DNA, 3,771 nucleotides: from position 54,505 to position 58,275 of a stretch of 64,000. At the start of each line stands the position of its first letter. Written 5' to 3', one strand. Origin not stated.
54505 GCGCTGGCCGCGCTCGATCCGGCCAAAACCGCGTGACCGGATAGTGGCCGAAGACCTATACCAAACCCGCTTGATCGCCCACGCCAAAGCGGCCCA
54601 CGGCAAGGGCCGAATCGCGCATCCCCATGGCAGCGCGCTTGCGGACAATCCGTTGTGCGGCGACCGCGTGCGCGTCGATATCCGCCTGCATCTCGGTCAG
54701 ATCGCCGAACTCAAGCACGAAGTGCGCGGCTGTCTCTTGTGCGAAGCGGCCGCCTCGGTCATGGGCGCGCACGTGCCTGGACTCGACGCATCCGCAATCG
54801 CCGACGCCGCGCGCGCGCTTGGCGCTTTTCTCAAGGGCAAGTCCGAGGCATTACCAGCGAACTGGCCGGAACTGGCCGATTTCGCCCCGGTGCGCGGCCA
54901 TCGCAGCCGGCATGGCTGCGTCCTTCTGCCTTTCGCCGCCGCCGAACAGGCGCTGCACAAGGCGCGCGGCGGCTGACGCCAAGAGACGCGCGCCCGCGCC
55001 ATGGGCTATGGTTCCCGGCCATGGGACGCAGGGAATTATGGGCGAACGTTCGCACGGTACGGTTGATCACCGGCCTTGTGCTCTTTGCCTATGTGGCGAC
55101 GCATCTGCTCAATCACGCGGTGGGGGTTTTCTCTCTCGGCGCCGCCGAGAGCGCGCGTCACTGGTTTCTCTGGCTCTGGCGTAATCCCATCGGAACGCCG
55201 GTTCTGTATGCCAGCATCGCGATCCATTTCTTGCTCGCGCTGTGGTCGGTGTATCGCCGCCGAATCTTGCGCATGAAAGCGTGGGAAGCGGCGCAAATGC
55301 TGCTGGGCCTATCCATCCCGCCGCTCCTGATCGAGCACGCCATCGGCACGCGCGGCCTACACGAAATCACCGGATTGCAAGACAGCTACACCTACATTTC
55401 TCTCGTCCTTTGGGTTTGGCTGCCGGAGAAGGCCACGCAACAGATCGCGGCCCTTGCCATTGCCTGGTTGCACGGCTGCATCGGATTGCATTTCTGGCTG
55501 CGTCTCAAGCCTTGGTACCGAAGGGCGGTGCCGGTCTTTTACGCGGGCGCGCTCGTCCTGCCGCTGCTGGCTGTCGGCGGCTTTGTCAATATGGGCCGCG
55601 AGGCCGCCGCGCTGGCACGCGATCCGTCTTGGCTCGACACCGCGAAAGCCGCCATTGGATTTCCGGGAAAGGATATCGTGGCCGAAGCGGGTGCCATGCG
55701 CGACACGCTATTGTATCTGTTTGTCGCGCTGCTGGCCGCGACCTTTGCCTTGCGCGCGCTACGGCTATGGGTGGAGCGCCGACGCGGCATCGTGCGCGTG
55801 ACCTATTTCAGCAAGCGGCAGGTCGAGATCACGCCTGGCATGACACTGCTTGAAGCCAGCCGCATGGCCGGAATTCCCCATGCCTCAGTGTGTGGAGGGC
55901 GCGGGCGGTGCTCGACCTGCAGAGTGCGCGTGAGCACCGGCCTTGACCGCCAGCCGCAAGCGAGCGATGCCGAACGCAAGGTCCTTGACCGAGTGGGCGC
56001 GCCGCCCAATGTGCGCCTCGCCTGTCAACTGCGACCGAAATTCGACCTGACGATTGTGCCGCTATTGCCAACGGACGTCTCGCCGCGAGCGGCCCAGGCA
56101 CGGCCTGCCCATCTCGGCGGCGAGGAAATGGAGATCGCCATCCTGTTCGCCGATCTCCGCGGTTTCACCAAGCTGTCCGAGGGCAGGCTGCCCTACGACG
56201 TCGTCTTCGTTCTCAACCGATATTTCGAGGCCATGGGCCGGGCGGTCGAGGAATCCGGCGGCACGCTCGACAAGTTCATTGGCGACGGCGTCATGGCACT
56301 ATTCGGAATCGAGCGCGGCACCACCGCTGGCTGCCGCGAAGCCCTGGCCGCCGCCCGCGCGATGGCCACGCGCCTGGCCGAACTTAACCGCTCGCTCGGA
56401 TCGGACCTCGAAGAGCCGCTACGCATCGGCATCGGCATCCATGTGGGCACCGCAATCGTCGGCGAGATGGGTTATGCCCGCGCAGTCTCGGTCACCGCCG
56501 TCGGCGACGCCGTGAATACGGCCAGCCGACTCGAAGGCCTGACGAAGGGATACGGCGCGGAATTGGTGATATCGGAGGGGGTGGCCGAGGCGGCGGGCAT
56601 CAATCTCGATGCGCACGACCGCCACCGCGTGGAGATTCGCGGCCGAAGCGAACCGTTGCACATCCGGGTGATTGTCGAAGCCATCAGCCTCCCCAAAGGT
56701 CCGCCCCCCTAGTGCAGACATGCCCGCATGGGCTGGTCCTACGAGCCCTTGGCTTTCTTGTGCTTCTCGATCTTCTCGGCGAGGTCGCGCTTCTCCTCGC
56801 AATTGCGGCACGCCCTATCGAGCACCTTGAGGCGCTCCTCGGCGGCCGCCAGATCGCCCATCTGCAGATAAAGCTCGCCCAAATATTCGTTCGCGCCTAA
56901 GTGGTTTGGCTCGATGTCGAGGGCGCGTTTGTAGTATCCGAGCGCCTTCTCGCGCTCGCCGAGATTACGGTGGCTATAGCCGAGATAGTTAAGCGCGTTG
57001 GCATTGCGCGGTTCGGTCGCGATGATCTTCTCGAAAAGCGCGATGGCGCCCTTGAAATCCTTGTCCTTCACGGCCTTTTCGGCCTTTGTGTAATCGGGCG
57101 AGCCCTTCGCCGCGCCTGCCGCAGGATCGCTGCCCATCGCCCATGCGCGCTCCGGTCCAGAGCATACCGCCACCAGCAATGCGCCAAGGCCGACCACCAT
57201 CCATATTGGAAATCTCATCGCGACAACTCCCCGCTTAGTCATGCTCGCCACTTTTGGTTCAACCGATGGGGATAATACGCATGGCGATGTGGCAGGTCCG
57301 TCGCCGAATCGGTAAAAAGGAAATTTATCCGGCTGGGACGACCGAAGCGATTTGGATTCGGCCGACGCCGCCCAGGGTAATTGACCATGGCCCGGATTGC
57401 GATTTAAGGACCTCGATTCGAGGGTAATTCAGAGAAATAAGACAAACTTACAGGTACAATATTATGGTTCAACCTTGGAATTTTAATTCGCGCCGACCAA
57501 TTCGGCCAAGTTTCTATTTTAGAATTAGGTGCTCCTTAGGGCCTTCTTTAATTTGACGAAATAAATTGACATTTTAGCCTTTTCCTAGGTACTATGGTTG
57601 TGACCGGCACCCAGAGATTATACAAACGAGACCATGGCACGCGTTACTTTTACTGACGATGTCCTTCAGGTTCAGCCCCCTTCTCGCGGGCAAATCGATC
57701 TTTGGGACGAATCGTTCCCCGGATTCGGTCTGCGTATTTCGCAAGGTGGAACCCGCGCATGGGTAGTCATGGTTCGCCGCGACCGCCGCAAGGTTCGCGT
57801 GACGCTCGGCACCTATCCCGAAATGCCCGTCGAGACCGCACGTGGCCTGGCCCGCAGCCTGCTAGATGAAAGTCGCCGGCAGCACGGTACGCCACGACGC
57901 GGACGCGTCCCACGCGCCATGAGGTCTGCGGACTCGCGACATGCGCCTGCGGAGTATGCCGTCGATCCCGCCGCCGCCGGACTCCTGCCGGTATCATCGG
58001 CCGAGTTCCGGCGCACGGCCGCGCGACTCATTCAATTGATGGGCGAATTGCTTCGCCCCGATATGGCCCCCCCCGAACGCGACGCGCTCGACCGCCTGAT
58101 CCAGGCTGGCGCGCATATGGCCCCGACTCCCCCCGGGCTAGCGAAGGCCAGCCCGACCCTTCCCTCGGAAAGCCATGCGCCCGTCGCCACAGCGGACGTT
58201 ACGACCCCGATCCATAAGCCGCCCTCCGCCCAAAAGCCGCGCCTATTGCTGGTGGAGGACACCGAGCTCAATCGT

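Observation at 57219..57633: AT-rich, repeat-laden 415-bp island between the divergent TPR gene and the integrase-arm/REC/Hpt gene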

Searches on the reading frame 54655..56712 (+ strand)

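Call 8: search_protein_families(library=pfam, proteins=[window:54655-56712:+], max_evalue=0.01)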
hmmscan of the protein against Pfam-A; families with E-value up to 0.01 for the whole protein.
window:54655-56712:+ (685 aa): 2 families
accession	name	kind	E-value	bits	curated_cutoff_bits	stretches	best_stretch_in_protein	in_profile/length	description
PF00211.25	Guanylate_cyc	-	6.4e-18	65.4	21.9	1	493-666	8-175/183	Adenylate and Guanylate cyclase catalytic domain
PF00111.32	Fer2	-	3.1e-10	40.3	21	1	387-462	7-77/77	2Fe-2S iron-sulfur cluster binding domain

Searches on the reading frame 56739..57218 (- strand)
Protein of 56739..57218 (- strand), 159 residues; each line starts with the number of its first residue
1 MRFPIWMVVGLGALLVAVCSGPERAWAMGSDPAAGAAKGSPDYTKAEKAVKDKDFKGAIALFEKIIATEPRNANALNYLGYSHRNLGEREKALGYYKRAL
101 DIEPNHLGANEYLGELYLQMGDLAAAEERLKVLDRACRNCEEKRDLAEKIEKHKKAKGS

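Call 8: search_protein_families(library=pfam, proteins=[window:56739-57218:-], max_evalue=0.01)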
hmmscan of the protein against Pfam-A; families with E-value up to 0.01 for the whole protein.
window:56739-57218:- (159 aa): 18 families
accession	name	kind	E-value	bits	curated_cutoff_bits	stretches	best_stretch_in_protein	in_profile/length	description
PF14559.12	TPR_19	-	7.3e-14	52.3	25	2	88-141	6-59/68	Tetratricopeptide repeat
PF07719.23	TPR_2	-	3.7e-12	45.8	27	1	73-106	1-34/34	Tetratricopeptide repeat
PF13432.12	TPR_16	-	5.2e-12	46.4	32.7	2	43-104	1-62/65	Tetratricopeptide repeat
PF13431.12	TPR_17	-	1.5e-11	44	24.4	2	95-128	1-34/34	Tetratricopeptide repeat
PF00515.34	TPR_1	-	1.1e-10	41.3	27.8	1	73-106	1-34/34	Tetratricopeptide repeat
PF12895.13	ANAPC3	-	1.9e-09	38.1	27.2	1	53-130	3-79/82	Anaphase-promoting complex, cyclosome, subunit 3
PF13428.12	TPR_14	-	2.9e-09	37.1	23.5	1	74-116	2-44/44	Tetratricopeptide repeat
PF13424.12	TPR_12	-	7.9e-09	36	30.1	2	73-131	3-69/77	Tetratricopeptide repeat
PF13176.12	TPR_7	-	2.2e-07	30.9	27.9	1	79-103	5-29/36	Tetratricopeptide repeat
PF13414.12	TPR_11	-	1.4e-06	28.3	26.8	1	86-121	7-42/42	TPR repeat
PF13174.12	TPR_6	-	3.2e-06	27.9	26.3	0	78-105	5-32/33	Tetratricopeptide repeat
PF13374.12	TPR_10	-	4.9e-06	26.8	27.5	1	73-102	2-31/42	Tetratricopeptide repeat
PF13181.12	TPR_8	-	8.3e-06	26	25.7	1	75-106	3-34/34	Tetratricopeptide repeat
PF23914.1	TPR_CcmH_CycH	-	1.4e-05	25.5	42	0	52-102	100-150/158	Cytochrome c-type biogenesis protein H TPR domain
PF13371.12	TPR_9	-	1.6e-05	25.3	35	1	80-131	2-53/73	Tetratricopeptide repeat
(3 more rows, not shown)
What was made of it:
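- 56739..57218 (-): Divergent gene for a small TPR protein with an N-terminal signal-peptide-like segment. It is the left neighbour of the spacer in every orthologous locus recovered that extends that far. Pfam TPR families (call 8).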

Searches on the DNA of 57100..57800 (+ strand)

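Call 11: search_rna_families(source=window, start=57100, end=57800, threshold=evalue, max_evalue=10)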
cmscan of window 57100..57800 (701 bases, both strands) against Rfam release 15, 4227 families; matches with E-value up to 10: 1.
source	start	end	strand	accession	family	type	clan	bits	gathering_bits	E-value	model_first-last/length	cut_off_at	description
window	57455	57560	+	RF02502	Atu_C8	Gene; sRNA;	-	14.7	50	7.6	1-122/122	no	Rhizobiales sRNA Atu_C8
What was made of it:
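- On attP/attL recombination site of a P4-type tyrosine integrase: No tRNA hit was found in 57100-57800 even at E<=10 (call 11).
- A faint sub-threshold Rfam hit to Atu_C8 was found (14.7 bits against a gathering score of 50, E=7.6; call 11).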

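Call 83: search_dna_similar(query=window:57219-57633:+, collection=phages, mode=distant, max_rows=5)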
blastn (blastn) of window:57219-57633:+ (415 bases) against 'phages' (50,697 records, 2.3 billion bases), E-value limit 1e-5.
No match.
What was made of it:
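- There is no similarity to phage DNA (call 83).
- Tried and rejected: Similarity of the spacer to phage DNA: none (call 83).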

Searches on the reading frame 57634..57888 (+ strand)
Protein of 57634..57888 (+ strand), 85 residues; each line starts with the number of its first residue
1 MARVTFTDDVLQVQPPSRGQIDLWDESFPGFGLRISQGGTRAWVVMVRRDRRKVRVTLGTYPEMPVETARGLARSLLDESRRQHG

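Call 68: find_related_loci(query=A6, collection=metagenome_contigs, flank=1500)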
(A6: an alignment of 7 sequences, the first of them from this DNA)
Query A6 (85 aa) in metagenome_contigs; peptide patterns used: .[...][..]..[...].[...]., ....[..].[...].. (x = any residue, [..] = any of these).
224 stretches matched a pattern; 66 encode a relative of the query (tblastn E <= 1e-3); 66 distinct loci.
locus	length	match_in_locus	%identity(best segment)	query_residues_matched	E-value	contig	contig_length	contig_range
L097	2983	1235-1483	83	1-82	9e-34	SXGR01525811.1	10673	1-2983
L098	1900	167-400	49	1-77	3e-21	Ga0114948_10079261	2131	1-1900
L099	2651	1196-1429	53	1-79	1e-20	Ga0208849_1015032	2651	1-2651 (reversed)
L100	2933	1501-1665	60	16-70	2e-20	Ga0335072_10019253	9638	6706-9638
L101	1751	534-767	49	1-79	4e-19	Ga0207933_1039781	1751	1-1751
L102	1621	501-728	47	3-79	8e-19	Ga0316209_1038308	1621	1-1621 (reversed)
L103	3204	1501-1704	53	10-74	1e-18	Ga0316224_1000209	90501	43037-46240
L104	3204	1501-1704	53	10-74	1e-18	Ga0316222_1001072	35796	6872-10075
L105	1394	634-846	46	1-70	3e-18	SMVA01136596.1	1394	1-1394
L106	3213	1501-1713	48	1-70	3e-18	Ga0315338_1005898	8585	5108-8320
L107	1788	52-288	42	3-80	4e-18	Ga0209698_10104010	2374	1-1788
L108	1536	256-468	46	1-70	4e-18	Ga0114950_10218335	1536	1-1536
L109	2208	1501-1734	41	1-79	4e-17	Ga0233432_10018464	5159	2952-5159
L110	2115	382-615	46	1-79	5e-17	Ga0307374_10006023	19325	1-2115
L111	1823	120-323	46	10-79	1e-16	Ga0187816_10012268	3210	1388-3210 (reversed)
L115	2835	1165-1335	53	10-66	3e-16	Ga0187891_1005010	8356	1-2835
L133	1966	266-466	42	13-79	2e-14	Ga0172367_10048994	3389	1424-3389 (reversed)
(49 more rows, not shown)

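Call 77: search_protein_families(library=pfam, proteins=[L098:167-1375:+, L103:1462-2691:+, L115:1138-2334:+, L133:236-1366:+, L106:1492-2712:+], max_evalue=0.00001)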
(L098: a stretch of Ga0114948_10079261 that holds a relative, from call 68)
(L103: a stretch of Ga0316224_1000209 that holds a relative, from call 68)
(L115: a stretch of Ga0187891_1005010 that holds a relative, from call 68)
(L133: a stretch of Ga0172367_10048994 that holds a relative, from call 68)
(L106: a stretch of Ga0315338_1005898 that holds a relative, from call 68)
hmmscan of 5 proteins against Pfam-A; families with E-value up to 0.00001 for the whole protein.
L098:167-1375:+ (402 aa): 3 families
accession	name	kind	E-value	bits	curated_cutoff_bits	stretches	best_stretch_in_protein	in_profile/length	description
PF00589.27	Phage_integrase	-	1.2e-24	87.5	27.1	1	203-364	2-170/172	Phage integrase family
PF13356.12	Arm-DNA-bind_3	-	1.5e-18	67.1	27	1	6-92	1-81/83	Arm DNA-binding domain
PF22022.2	Phage_int_M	-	1e-11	45.3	27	1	100-191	1-93/96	Phage integrase central domain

L103:1462-2691:+ (409 aa): 3 families
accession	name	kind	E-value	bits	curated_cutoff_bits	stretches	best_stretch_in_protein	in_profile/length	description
PF00589.27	Phage_integrase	-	6.2e-20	72.1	27.1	1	205-374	1-170/172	Phage integrase family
PF13356.12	Arm-DNA-bind_3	-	7.4e-17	61.7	27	1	10-97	2-82/83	Arm DNA-binding domain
PF22022.2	Phage_int_M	-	7.5e-10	39.4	27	1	111-194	8-93/96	Phage integrase central domain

L115:1138-2334:+ (398 aa): 3 families
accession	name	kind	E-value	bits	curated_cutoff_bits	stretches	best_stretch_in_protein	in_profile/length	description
PF13356.12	Arm-DNA-bind_3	-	8.1e-19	68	27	1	5-93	1-83/83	Arm DNA-binding domain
PF00589.27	Phage_integrase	-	1.4e-17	64.4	27.1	1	204-356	3-161/172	Phage integrase family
PF22022.2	Phage_int_M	-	7.2e-13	49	27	1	99-192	1-94/96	Phage integrase central domain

L133:236-1366:+ (376 aa): 3 families
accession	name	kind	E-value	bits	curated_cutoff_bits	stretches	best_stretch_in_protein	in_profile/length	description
PF00589.27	Phage_integrase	-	7.3e-13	49.1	27.1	1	191-341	2-159/172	Phage integrase family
PF13356.12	Arm-DNA-bind_3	-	7.4e-11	42.5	27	1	3-77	1-69/83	Arm DNA-binding domain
PF14659.12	Phage_int_SAM_3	-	1.2e-06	29.1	22.6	1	89-145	1-57/58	Phage integrase, N-terminal SAM-like domain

L106:1492-2712:+ (406 aa): 3 families
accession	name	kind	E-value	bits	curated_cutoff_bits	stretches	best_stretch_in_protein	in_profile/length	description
PF13356.12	Arm-DNA-bind_3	-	1.5e-18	67.1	27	1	9-96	1-82/83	Arm DNA-binding domain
PF00589.27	Phage_integrase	-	2.5e-17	63.6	27.1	1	206-368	2-170/172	Phage integrase family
PF22022.2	Phage_int_M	-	1.2e-12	48.3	27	1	103-194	1-93/96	Phage integrase central domain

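Call 92: predict_structure(alignment_id=A6)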
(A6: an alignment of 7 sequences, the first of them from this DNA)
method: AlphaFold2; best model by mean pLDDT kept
length: 85 residues; sequences in the alignment: 7
mean_pLDDT: 89.7   pTM: 0.80
mean pLDDT of the five models: 89.7, 89.3, 88.8, 88.5, 88.0
residues with pLDDT >= 90: 56; 70-90: 26; 50-70: 3; < 50: 0
segments of 3 or more residues with pLDDT < 50: none
pLDDT, mean of each block of 10 residues (from residue 1): 75 91 92 95 93 93 92 94 75
secondary structure, 60 per line:
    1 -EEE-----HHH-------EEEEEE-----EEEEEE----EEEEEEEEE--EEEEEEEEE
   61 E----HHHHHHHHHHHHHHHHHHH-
elements in order: E2-4 E20-25 E31-36 E41-49 E52-61 H66-84
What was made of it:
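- On Arm-DNA-bind_3 (PF13356) arm-type DNA-binding domain: AlphaFold model with pLDDT 89.7 (call 92).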

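Call 94: fold_search(model_id=the predicted structure, library=pdb)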
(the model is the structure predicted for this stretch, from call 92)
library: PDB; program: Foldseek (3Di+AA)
matches with E <= 10: 403; with E <= 0.001: 3
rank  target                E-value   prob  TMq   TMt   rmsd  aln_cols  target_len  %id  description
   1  3jtz                  7.4e-05  1.00  0.76  0.83   1.5        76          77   24  Structure of the arm-type binding domain of HPI integrase (released 2009-10-06)
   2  3rmp_C                3.7e-04  1.00  0.75  0.84   1.8        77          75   22  Structural basis for the recognition of attP substrates by P4-like integrases (released 2012-04-25)
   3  3ju0                  5.0e-04  1.00  0.72  0.65   2.2        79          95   23  Structure of the arm-type binding domain of HAI7 integrase (released 2009-10-06)
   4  5yrt_B                2.4e-01  0.35  0.28  0.17   6.4        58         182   17  Diol dehydratase, AdoCbl/substrate-free, anaerobically-prepared crystal (released 2018-09-19)
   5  5yrt_E                6.7e-01  0.21  0.28  0.17   6.1        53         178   17  Diol dehydratase, AdoCbl/substrate-free, anaerobically-prepared crystal (released 2018-09-19)
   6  5ysh_H                7.5e-01  0.18  0.29  0.17   6.5        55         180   14  Diol dehydratase - alpha/T172A mutant complexed with AdoCbl, aerobically-prepared crystal (released 2018-09-19)
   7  1egm_E                8.0e-01  0.18  0.28  0.17   6.1        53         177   17  CRYSTAL STRUCTURE OF DIOL DEHYDRATASE-CYANOCOBALAMIN COMPLEX AT 100K. (released 2000-09-20)
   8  3uws_C                8.4e-01  0.28  0.32  0.24   6.1        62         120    8  Crystal structure of a clostripain (PARMER_00083) from Parabacteroides merdae ATCC 43184 at 1.70 A resolution (released 2012-06-13)
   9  7xre_E                8.4e-01  0.10  0.25  0.08  13.0        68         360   15  Crystal structure of DgpA (released 2023-02-15)
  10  4mlv                  9.0e-01  0.14  0.28  0.12   5.7        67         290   16  Crystal Structure of Bacillus megaterium porphobilinogen deaminase (released 2014-04-02)
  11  8ceo_l                9.5e-01  0.14  0.34  0.09   8.9       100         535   14  Yeast RNA polymerase II transcription pre-initiation complex with core Mediator and the +1 nucleosome (released 2023-03-08)
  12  2it9_A                1.1e+00  0.14  0.29  0.23   7.9        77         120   10  Crystal structure of a protein with unknown function from DUF155 family (YP_292156.1) from Prochlorococcus sp. NATL2A  (released 2006-11-28)
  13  9n49_Q                1.1e+00  0.15  0.36  0.32   9.7        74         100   18  C-ring - single subunit of the 34-mer CCW flagellar switch complex - FliF, FliG, FliM, and FliN from Salmonella (released 2025-03-12)
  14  2pdo_A                1.2e+00  0.14  0.24  0.18   7.6        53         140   24  Crystal Structure of the Putative Acetyltransferase of GNAT Family from Shigella flexneri (released 2007-04-24)
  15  2pdo_D                1.3e+00  0.14  0.24  0.17   7.5        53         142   24  Crystal Structure of the Putative Acetyltransferase of GNAT Family from Shigella flexneri (released 2007-04-24)
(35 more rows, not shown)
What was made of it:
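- Closest known: AP2/ERF and ApiAP2 transcription factors, members of the AP2-integrase DNA-binding fold. Same: Weak, non-significant Foldseek matches to a Plasmodium AP2 domain appear after the integrase hits (call 94).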

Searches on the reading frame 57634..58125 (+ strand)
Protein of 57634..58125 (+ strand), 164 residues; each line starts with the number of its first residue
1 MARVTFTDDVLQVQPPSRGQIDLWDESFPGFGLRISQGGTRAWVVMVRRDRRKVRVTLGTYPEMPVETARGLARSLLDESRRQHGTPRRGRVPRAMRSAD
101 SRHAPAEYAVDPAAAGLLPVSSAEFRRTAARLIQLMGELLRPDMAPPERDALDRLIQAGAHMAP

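Call 37: search_solved_structures(query=window:57634-58125:+, max_evalue=10, show_alignments=2)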
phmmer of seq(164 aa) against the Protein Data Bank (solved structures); distinct sequences matched with E-value up to 10: 2.
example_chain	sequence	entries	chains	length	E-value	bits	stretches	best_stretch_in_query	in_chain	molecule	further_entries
3jtz_A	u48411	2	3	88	0.0063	19.7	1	7-71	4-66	Integrase | CP4-like integrase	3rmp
3ju0_A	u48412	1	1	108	0.74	12.9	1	29-82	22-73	Phage integrase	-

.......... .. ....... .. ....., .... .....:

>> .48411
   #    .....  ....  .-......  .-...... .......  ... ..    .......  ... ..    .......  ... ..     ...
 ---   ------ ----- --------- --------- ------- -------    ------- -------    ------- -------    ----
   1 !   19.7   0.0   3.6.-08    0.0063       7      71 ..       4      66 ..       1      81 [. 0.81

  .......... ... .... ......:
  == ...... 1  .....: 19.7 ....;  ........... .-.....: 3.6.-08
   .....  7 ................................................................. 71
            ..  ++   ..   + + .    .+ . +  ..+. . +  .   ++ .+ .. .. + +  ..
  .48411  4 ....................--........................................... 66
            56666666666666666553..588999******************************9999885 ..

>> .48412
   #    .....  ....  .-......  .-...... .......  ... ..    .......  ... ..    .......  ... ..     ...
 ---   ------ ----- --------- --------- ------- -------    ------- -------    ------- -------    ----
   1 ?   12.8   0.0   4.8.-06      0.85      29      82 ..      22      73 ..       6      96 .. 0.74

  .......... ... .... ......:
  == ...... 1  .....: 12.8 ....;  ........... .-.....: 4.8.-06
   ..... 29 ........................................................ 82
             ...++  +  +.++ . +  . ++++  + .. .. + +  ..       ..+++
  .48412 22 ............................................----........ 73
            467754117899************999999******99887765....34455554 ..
